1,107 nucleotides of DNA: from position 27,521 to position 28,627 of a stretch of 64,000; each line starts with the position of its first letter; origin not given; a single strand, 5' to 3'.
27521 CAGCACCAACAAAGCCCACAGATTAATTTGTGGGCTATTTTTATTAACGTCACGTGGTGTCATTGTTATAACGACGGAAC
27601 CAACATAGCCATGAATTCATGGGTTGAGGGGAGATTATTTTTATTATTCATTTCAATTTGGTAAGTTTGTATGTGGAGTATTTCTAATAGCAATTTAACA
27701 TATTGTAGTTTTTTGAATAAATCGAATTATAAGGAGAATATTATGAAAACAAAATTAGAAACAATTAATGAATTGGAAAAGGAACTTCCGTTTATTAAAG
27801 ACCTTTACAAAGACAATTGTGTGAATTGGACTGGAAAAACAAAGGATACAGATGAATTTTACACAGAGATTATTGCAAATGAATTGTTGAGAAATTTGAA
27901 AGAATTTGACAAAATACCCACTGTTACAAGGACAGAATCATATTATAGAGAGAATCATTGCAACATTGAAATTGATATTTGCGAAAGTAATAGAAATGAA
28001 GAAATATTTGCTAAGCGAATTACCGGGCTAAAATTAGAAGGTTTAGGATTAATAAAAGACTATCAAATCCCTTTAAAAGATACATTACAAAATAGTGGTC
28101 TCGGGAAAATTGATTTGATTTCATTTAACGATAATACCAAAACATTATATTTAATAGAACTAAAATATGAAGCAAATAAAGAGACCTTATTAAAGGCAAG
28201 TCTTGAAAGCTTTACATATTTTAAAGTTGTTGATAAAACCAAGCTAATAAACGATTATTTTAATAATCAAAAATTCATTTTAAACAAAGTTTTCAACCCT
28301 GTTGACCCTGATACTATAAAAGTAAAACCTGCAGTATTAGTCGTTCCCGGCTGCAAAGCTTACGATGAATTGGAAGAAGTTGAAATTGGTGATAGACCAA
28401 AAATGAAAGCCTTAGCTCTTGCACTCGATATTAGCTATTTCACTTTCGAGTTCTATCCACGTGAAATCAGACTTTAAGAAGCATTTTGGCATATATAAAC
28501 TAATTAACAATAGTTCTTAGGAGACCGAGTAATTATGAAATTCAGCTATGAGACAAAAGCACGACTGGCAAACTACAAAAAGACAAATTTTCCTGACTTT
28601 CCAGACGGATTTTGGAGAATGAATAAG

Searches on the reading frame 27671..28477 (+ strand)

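Call 17: search_protein_families(library=pfam, proteins=[window:27671-28477:+], max_evalue=0.001)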
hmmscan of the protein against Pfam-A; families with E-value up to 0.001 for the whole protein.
window:27671-28477:+ (268 aa): 1 family
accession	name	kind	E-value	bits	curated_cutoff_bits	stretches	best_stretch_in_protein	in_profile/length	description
PF03008.20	DUF234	-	0.00029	21.6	22.5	0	146-170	69-93/100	Archaea bacterial proteins of unknown function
